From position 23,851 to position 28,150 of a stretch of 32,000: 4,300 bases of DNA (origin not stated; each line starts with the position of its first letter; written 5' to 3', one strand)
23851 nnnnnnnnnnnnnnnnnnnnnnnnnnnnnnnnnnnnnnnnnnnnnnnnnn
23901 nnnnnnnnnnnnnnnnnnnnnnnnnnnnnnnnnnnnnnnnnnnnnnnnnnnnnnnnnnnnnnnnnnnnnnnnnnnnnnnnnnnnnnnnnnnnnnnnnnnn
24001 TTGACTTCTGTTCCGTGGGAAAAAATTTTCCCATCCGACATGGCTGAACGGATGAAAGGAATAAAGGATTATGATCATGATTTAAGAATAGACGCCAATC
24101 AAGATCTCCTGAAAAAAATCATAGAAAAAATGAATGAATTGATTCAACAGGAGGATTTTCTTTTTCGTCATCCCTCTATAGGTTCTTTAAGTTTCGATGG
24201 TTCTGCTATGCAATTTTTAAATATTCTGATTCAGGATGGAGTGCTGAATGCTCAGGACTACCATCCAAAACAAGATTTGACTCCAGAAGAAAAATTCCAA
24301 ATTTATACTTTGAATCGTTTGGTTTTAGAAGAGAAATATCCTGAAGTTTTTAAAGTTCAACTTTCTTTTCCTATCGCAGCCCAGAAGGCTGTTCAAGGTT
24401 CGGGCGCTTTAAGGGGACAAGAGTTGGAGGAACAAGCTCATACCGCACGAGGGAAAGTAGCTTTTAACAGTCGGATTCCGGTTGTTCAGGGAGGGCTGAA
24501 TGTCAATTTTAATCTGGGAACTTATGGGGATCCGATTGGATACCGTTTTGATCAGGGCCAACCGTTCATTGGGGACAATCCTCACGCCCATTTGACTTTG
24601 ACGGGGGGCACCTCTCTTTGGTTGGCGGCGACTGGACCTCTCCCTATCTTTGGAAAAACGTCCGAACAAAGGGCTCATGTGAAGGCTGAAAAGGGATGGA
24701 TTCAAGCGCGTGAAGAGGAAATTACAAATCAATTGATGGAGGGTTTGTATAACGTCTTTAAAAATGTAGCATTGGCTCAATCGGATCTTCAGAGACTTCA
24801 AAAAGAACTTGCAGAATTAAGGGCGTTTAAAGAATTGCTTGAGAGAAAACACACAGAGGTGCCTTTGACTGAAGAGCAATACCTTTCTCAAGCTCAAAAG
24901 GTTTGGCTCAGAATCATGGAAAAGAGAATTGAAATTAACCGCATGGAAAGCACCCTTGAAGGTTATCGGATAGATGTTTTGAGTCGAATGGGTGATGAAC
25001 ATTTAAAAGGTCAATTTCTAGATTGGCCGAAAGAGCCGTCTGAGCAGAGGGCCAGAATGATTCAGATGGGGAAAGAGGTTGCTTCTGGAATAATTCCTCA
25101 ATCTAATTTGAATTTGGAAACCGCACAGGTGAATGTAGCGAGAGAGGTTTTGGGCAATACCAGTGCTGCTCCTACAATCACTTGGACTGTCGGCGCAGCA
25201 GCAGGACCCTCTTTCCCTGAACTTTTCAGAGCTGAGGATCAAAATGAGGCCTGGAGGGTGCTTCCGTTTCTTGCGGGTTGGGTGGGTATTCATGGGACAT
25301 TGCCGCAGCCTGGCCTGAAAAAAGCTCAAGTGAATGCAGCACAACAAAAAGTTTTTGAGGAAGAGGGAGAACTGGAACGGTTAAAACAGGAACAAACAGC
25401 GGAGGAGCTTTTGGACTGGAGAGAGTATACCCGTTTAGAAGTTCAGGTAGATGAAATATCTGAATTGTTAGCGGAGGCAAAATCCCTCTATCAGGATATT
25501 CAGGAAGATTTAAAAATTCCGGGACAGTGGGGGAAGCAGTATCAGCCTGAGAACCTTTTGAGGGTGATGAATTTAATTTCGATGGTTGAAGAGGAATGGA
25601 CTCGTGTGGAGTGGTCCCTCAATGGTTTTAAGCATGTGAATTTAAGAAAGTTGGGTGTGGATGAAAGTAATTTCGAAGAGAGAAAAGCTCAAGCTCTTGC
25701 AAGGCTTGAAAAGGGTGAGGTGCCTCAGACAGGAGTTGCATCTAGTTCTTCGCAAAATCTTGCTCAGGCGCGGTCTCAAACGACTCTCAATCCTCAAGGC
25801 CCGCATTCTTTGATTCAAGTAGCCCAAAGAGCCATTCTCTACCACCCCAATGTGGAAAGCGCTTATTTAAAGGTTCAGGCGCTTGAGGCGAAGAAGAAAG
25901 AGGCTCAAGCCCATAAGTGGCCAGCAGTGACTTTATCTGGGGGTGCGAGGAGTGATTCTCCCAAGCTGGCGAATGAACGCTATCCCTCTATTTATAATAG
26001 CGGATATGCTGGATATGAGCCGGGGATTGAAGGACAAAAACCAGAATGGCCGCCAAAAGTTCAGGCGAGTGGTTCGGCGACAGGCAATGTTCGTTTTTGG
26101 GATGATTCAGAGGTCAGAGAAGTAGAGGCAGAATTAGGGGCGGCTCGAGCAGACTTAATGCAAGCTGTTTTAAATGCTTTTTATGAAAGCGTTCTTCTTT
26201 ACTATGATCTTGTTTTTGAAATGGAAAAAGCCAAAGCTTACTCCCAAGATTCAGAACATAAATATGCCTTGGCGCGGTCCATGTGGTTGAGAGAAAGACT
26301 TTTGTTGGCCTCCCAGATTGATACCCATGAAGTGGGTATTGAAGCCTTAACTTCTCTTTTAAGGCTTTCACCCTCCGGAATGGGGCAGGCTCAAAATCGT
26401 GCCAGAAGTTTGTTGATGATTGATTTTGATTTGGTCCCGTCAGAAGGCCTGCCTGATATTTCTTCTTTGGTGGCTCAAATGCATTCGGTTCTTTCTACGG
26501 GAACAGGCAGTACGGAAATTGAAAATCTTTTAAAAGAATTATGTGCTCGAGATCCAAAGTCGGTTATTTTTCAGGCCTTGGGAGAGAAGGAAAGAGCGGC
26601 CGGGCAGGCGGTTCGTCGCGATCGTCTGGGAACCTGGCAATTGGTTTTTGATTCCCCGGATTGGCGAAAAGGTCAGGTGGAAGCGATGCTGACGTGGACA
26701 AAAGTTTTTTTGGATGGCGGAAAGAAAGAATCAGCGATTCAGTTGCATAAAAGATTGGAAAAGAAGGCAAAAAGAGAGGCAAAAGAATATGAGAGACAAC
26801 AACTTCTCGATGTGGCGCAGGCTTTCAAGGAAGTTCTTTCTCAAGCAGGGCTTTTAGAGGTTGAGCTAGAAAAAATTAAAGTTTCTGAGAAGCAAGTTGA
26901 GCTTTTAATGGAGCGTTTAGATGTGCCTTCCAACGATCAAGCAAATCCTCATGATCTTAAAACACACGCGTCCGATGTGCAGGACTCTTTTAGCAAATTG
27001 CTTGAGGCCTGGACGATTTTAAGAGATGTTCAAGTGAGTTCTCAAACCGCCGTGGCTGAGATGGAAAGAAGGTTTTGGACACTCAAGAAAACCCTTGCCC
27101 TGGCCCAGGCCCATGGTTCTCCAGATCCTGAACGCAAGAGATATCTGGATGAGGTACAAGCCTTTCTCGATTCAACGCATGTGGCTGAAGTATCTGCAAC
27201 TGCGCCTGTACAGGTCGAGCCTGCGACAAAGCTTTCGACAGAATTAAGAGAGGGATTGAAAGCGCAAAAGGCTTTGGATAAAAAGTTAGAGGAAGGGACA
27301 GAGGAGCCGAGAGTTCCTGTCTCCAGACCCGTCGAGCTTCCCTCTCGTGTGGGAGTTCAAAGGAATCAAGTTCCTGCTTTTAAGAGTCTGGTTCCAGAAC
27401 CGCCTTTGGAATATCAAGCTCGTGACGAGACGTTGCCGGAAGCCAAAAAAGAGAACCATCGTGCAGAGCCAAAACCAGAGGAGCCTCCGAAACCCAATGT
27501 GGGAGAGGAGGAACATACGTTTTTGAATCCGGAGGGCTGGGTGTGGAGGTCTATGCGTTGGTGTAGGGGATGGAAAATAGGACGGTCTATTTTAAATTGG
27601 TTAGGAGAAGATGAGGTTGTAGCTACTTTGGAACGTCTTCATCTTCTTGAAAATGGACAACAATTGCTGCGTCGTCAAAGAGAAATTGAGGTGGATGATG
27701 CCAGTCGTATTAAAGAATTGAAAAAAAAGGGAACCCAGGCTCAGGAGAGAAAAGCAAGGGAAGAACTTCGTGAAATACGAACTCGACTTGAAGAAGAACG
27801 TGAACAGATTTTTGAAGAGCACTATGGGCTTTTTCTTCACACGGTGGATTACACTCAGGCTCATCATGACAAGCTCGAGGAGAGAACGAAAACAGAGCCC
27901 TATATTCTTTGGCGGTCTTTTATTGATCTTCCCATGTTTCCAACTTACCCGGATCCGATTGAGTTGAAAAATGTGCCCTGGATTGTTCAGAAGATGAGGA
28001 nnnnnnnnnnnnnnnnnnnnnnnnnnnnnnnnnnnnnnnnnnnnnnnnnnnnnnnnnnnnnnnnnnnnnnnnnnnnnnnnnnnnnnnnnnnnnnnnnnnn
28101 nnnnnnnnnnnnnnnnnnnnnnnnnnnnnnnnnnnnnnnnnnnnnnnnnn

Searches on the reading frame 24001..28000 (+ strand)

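Call 12: search_protein_families(library=pfam, proteins=[window:24001-28000:+], max_evalue=0.01)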
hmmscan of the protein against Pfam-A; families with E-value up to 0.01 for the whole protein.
window:24001-28000:+ (1333 aa): 1 family
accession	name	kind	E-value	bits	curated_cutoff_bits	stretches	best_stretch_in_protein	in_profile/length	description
PF02321.23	OEP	-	7.7e-12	45.8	22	2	886-970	61-141/187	Outer membrane efflux protein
